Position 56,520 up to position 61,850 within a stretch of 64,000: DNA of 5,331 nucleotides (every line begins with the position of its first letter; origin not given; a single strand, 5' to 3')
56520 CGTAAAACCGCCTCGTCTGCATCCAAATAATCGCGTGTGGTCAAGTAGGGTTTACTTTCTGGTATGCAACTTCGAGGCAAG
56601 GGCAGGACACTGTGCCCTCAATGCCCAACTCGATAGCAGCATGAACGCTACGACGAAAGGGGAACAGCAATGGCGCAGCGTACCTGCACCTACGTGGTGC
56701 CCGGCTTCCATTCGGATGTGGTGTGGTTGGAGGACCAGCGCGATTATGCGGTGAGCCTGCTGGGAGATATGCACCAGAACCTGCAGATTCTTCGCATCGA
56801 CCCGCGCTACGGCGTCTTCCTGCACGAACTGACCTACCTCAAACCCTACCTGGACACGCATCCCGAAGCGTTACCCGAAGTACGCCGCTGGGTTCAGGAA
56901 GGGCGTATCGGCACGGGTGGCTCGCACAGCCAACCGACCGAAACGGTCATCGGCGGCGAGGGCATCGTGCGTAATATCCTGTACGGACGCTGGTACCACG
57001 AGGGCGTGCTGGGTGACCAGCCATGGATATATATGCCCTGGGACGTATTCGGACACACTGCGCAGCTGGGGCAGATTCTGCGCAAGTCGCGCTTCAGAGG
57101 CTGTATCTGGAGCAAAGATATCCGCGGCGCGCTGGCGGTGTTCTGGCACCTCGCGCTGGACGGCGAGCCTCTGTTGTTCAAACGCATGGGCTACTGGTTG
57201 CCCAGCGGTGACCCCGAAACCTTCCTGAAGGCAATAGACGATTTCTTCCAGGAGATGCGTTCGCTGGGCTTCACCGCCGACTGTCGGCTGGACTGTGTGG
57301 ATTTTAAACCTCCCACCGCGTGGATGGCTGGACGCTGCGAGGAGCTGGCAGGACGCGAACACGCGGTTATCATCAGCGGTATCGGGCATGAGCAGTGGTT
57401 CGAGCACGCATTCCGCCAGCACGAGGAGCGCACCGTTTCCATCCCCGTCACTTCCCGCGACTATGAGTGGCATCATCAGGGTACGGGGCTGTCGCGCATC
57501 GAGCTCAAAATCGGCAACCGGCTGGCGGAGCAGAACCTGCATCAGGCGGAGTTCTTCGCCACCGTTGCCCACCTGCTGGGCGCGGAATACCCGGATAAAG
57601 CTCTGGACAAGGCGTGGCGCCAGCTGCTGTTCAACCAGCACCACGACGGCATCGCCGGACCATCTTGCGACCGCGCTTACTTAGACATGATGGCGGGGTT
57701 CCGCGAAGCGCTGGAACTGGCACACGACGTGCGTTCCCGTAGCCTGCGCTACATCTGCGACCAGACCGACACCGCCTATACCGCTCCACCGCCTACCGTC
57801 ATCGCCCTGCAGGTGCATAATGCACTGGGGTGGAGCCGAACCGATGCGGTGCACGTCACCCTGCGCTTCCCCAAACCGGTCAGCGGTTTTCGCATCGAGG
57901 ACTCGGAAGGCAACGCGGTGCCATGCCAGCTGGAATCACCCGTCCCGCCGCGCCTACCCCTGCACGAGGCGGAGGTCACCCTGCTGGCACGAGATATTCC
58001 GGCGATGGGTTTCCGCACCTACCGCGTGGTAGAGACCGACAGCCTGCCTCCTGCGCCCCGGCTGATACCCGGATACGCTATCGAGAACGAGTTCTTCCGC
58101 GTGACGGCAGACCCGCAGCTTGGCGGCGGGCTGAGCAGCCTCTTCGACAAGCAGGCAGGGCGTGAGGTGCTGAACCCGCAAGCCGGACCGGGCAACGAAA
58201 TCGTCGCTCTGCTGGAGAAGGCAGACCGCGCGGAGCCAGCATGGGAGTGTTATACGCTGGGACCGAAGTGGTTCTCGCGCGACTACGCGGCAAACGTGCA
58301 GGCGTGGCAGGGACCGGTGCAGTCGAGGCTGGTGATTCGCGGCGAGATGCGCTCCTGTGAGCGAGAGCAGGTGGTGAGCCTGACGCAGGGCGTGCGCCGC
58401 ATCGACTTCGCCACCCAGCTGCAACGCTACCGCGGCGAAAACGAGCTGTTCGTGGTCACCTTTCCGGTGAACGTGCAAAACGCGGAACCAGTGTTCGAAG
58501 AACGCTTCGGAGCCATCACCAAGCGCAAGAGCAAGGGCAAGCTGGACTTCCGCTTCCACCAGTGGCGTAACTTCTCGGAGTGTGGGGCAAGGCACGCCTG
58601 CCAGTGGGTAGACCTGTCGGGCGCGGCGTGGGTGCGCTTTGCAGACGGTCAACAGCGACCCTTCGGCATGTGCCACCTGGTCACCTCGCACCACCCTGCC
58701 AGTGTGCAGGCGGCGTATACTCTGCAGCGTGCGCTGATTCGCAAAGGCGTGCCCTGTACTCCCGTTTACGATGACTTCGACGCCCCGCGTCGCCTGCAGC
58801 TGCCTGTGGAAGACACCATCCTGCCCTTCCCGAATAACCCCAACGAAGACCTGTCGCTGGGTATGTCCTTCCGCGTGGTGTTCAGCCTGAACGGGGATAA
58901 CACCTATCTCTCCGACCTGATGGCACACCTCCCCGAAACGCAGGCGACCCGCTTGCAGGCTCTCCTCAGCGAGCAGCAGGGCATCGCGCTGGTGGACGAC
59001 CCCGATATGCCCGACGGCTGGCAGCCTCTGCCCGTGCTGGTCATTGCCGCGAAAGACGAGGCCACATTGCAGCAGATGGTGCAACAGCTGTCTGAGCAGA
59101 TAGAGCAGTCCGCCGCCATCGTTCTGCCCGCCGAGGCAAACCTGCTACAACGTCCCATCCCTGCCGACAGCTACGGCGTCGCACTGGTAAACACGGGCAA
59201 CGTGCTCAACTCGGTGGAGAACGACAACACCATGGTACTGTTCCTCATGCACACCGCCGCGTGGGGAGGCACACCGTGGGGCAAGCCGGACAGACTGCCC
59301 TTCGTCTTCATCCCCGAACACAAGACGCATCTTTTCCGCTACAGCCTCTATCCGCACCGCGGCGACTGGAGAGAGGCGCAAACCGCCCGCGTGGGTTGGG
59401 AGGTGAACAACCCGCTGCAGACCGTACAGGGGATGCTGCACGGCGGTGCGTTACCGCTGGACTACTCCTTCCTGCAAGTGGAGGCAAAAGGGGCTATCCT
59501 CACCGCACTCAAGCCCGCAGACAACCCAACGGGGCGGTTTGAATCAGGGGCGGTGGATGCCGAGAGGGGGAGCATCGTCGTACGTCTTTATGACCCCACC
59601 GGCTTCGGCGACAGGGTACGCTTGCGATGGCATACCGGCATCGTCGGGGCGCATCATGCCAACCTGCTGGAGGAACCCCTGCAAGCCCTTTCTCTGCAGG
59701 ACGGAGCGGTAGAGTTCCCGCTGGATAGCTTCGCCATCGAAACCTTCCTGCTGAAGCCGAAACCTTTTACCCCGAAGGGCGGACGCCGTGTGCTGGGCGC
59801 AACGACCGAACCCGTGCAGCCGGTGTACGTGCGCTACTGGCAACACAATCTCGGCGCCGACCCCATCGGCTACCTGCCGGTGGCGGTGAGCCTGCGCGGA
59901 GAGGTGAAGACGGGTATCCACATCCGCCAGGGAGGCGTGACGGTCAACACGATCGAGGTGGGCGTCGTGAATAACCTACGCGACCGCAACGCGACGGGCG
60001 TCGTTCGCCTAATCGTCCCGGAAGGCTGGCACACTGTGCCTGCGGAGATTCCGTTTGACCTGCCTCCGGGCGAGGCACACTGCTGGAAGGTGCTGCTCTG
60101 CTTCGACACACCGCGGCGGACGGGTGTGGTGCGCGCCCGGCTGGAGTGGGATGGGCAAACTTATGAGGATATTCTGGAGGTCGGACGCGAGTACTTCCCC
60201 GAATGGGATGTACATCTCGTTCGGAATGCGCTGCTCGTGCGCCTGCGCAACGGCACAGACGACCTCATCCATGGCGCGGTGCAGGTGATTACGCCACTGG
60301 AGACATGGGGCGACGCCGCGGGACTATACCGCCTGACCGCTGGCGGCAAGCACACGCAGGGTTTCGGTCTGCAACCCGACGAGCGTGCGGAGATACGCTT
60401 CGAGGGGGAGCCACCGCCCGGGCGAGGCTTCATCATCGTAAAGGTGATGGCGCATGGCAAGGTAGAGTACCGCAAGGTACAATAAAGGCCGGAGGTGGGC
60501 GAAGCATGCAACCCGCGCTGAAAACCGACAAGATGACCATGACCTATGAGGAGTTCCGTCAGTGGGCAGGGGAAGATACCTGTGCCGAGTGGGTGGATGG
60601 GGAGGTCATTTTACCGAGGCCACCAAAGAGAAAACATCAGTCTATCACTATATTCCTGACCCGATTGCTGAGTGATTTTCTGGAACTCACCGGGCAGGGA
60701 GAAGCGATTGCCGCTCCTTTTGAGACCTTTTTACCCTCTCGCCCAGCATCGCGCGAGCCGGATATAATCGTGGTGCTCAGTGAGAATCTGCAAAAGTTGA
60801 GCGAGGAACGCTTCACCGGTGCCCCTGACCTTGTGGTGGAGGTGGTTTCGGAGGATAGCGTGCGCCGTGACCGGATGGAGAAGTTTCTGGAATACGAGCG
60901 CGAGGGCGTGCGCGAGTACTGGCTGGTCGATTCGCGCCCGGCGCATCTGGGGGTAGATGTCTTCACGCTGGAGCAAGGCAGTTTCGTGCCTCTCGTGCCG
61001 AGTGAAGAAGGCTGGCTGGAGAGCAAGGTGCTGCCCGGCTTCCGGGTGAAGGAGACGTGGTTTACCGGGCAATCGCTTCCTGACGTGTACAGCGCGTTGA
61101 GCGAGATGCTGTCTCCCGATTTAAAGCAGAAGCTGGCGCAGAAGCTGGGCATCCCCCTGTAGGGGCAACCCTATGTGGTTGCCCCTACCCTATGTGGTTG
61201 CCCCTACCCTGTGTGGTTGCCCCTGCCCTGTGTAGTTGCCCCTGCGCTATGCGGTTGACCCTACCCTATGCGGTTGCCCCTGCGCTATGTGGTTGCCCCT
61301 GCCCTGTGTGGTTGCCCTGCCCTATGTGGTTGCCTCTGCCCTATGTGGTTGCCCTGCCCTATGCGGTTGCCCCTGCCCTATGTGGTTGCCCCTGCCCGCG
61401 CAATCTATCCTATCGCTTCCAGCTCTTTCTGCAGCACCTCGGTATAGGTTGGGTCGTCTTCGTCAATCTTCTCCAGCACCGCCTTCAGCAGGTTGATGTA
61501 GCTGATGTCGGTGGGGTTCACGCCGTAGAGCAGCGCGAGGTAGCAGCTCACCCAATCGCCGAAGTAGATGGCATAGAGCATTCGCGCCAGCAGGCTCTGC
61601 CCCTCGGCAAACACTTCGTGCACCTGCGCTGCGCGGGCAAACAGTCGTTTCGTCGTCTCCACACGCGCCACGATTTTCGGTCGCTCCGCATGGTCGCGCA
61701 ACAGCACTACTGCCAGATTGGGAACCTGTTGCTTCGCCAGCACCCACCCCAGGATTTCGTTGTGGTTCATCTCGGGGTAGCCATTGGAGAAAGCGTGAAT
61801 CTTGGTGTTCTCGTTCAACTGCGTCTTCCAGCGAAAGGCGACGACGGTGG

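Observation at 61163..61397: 19-bp tandem array of 12 units with no spacers fills a convergent intergenic gap; its hairpin motif recurs after pckA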

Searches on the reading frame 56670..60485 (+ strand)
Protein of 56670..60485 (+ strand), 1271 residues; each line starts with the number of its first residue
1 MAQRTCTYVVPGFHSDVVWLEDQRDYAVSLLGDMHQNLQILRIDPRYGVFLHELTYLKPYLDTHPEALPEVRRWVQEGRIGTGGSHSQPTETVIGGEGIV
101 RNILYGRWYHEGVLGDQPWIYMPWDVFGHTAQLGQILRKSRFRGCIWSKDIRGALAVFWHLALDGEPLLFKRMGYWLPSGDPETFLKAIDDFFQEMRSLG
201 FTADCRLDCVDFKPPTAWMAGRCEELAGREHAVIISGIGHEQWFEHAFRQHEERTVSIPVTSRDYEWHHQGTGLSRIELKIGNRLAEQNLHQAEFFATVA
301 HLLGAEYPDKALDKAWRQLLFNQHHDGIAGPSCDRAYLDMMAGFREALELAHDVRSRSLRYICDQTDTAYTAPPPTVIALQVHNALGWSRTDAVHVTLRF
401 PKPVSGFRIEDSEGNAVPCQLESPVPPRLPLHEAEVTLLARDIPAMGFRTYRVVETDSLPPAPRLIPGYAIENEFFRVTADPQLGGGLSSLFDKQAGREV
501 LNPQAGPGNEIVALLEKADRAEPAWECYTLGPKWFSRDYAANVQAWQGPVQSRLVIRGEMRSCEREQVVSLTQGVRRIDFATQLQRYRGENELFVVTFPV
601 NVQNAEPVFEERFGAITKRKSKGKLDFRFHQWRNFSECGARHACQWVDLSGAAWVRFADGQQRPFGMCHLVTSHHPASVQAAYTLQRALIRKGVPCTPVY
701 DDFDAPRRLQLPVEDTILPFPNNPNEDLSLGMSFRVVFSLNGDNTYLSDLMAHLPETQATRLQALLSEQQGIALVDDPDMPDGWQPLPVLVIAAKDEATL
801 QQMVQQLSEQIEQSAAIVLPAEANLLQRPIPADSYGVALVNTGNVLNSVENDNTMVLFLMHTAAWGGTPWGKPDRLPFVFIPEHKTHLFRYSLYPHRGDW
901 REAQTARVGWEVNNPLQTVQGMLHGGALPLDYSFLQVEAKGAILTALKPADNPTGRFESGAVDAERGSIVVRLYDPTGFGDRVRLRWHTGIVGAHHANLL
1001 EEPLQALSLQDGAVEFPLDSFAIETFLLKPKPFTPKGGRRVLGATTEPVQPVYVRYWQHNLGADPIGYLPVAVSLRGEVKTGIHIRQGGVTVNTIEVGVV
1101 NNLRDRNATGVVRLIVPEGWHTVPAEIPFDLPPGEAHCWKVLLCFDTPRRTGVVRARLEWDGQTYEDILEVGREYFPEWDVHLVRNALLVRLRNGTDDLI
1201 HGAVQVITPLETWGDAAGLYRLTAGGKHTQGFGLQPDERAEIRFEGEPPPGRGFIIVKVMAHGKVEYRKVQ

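Call 8: search_protein_families(library=pfam, proteins=[window:56670-60485:+])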
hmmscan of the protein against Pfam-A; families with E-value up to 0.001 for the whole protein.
window:56670-60485:+ (1271 aa): 4 families
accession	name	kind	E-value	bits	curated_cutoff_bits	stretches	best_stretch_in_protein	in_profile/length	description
PF01074.27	Glyco_hydro_38N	-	2.8e-19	70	25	1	8-149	3-145/270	Glycosyl hydrolases family 38 N-terminal domain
PF09261.16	Alpha-mann_mid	-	2.4e-17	63.2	31.1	1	269-361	3-95/96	Alpha mannosidase middle domain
PF07748.19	Glyco_hydro_38C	-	5.1e-12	46.9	25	1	471-651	1-169/206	Glycosyl hydrolases family 38 C-terminal domain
PF17677.7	Glyco_hydro38C2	-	2e-07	31.5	22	1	943-1026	3-72/72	Glycosyl hydrolases family 38 C-terminal beta sandwich domain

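Call 89: find_encoding_contigs(protein=window:56670-60485:+, flank=3000, max_places=10)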
Protein window:56670-60485:+ (1271 aa): 1 contig read that carries it; 1 place shown.
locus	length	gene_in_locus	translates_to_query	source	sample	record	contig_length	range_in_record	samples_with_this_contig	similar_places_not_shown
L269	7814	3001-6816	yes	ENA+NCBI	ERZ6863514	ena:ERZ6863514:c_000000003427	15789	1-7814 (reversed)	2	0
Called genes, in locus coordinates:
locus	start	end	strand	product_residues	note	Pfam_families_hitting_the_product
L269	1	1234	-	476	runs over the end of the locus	PF00330:Aconitase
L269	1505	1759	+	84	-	PF07963:N_methyl, PF07596:SBP_bac_10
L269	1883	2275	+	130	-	-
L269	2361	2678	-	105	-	-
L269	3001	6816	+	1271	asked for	PF01074:Glyco_hydro_38N, PF09261:Alpha-mann_mid, PF07748:Glyco_hydro_38C, PF17677:Glyco_hydro38C2 (weak)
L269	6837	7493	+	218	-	PF05685:Uma2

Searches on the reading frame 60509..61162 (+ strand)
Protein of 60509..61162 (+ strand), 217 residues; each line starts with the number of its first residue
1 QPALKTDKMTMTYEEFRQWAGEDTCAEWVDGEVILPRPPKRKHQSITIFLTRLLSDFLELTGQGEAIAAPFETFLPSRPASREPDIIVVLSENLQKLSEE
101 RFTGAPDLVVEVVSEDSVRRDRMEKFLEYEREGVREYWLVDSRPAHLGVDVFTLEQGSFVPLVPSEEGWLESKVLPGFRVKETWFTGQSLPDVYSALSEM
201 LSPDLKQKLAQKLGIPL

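Call 8: search_protein_families(library=pfam, proteins=[window:60509-61162:+])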
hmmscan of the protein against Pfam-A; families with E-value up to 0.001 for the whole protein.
window:60509-61162:+ (217 aa): 1 family
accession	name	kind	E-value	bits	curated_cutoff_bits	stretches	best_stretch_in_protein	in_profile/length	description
PF05685.18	Uma2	-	9e-33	113.6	27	1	14-179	2-168/172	Putative restriction endonuclease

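Call 12: find_encoding_contigs(protein=window:60509-61162:+, flank=10000, max_places=10)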
Protein window:60509-61162:+ (217 aa): no gene with exactly this product is on record in the collection.

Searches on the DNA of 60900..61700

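Call 80: search_rna_families(source=window, start=60900, end=61700, threshold=evalue, max_evalue=1)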
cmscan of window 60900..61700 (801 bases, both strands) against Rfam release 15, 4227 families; matches with E-value up to 1: 1.
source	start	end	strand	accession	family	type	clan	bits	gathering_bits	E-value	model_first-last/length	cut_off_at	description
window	61145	61220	+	RF00257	mir-194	Gene; miRNA;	-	27.8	52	0.00046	1-82/82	no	mir-194 microRNA precursor family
